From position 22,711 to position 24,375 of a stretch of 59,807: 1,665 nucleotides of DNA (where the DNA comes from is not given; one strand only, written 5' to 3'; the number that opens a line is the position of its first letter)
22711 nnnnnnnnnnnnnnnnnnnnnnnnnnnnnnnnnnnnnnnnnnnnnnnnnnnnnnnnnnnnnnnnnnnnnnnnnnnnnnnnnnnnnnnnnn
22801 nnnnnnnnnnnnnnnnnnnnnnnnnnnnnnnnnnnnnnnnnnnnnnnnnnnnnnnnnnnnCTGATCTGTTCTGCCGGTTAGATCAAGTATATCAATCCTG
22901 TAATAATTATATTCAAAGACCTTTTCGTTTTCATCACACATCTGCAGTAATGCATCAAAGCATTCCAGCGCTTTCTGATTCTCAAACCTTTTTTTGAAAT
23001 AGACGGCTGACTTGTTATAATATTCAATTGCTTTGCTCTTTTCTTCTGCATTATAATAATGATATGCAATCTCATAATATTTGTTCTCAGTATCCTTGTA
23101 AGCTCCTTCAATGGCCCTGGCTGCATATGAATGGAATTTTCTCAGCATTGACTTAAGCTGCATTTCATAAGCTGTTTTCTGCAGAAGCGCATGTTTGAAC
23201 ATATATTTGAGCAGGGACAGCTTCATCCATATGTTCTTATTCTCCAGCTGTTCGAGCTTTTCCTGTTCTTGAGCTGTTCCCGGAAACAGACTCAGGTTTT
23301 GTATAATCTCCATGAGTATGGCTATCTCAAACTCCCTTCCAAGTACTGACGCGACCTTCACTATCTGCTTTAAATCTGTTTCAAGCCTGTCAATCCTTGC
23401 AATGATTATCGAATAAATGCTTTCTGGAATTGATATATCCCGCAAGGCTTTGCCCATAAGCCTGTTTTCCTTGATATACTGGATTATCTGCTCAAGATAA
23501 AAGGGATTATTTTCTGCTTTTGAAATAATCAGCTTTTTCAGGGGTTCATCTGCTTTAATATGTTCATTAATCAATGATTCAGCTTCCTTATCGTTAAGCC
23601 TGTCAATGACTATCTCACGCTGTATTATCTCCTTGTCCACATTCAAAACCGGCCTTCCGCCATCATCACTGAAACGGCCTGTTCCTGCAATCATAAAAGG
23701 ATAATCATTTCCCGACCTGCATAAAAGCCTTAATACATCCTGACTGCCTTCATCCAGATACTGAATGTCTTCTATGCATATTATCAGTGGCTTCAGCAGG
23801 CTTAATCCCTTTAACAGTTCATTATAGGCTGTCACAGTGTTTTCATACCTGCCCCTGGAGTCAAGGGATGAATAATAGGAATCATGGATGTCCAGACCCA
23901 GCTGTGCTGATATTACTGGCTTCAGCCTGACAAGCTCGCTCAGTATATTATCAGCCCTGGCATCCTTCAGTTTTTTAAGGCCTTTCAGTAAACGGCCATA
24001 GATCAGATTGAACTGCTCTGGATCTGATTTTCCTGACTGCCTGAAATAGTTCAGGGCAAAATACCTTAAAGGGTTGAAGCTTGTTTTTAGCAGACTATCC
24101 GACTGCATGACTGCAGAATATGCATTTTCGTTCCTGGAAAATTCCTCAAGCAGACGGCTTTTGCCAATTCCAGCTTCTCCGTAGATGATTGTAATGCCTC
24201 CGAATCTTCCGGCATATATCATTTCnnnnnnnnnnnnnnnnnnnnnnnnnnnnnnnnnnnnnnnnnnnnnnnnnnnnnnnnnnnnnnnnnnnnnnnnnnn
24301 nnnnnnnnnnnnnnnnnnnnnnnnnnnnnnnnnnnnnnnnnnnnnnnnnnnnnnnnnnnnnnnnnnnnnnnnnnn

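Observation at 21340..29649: Tandem pair of giant cyclase / STAND-NTPase / TPR proteins, a candidate sensor-effector or defence-like module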

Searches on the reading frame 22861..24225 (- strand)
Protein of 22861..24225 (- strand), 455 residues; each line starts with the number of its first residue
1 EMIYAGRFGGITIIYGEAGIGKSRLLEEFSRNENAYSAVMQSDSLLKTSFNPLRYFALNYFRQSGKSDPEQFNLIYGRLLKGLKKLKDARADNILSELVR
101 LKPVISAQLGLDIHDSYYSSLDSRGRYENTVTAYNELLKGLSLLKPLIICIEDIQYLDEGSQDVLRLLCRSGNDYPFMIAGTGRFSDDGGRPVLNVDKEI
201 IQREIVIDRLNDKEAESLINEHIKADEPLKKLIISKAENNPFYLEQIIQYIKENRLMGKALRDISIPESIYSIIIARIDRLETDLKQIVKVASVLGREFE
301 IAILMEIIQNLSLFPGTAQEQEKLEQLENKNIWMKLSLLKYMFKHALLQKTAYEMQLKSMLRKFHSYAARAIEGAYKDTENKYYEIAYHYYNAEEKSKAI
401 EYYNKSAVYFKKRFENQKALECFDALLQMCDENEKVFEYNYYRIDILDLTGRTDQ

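Call 69: predict_structure(alignment_id=A3)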
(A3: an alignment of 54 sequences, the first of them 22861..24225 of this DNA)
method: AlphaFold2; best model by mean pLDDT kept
length: 455 residues; sequences in the alignment: 54
mean_pLDDT: 87.6   pTM: 0.82
mean pLDDT of the five models: 87.6, 87.3, 84.9, 83.9, 81.1
residues with pLDDT >= 90: 257; 70-90: 161; 50-70: 21; < 50: 16
segments of 3 or more residues with pLDDT < 50: 316-330
pLDDT, mean of each block of 10 residues (from residue 1): 93 94 90 91 82 93 85 97 96 96 92 75 87 98 97 92 96 92 92 93 95 95 91 94 92 85 85 84 80 79 79 59 45 59 73 86 93 89 93 96 94 86 95 94 90 84
secondary structure, 60 per line:
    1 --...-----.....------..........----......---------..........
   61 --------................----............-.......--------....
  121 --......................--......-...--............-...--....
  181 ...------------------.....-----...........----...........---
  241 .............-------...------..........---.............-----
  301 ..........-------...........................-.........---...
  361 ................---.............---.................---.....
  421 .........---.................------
elements in order: E11-15 H22-31 E36-41 H51-60 H69-84 H89-100 H102-108 H117-120 H123-144 E147-152 H159-170 E177-183 E202-206 H212-222 H227-237 H241-253 H270-279 H283-295 H301-310 H318-344 H346-354 H358-376 H380-392 H396-412 H416-429 H433-449

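Call 71: fold_search(model_id=the predicted structure, library=pdb)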
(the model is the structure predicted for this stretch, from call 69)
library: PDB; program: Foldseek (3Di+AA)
matches with E <= 10: 1434; with E <= 0.001: 27
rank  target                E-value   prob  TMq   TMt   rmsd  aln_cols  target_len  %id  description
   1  8bob_C                6.2e-07  1.00  0.51  0.55   7.0       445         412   12  Structural basis for negative regulation of the maltose system (released 2023-10-18)
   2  3j2t_A                9.0e-07  1.00  0.27  0.13  21.6       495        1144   12  An improved model of the human apoptosome (released 2013-04-10)
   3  6mfv_A                2.1e-06  1.00  0.34  0.25  19.1       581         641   12  Crystal structure of the Signal Transduction ATPase with Numerous Domains (STAND) protein with a tetratricopeptide rep (released 2019-02-20)
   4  4m9s_A                1.8e-04  1.00  0.28  0.26  15.9       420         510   10  crystal structure of CED-4 bound CED-3 fragment (released 2013-10-23)
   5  2qby_A                2.0e-04  1.00  0.32  0.38  11.6       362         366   13  Crystal structure of a heterodimer of Cdc6/Orc1 initiators bound to origin DNA (from S. solfataricus) (released 2007-09-11)
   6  7tku_A                2.0e-04  1.00  0.26  0.25  19.2       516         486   10  Structure of the yeast clamp loader (Replication Factor C RFC) bound to the open sliding clamp (Proliferating Cell Nuc (released 2022-02-16)
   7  8jns_D                2.1e-04  1.00  0.27  0.30  18.1       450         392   11  cryo-EM structure of a CED-4 hexamer (released 2023-06-28)
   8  9xrl_7                2.5e-04  0.99  0.26  0.14  19.3       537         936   12  Structure of mouse cytoplasmic lattice (CPL) repeating unit (released 2026-03-18)
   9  8dr4_A                2.8e-04  0.99  0.25  0.23  20.5       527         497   13  Open state of RFC:PCNA bound to a 3' ss/dsDNA junction (DNA2) without NTD (released 2022-08-17)
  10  9eq2_D                3.5e-04  1.00  0.31  0.47  10.3       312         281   11  Arabidopsis thaliana R2T complex (released 2025-01-29)
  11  4m9s_B                3.7e-04  1.00  0.28  0.26  16.8       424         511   11  crystal structure of CED-4 bound CED-3 fragment (released 2013-10-23)
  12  7zbh_B                3.7e-04  1.00  0.28  0.33  17.9       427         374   13  ATP-dependent zinc metalloprotease FtsH (BB0789) from Borrelia burgdorferi (released 2023-04-05)
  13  7zbh_K                4.4e-04  1.00  0.26  0.31  18.5       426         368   13  ATP-dependent zinc metalloprotease FtsH (BB0789) from Borrelia burgdorferi (released 2023-04-05)
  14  8zwo_E                4.7e-04  1.00  0.29  0.38  14.8       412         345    8  Structure of CTF18-PCNA with ATP (released 2025-06-18)
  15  7tjf_E                5.4e-04  1.00  0.28  0.29  13.5       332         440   13  S. cerevisiae ORC bound to 84 bp ARS1 DNA (released 2023-01-18)
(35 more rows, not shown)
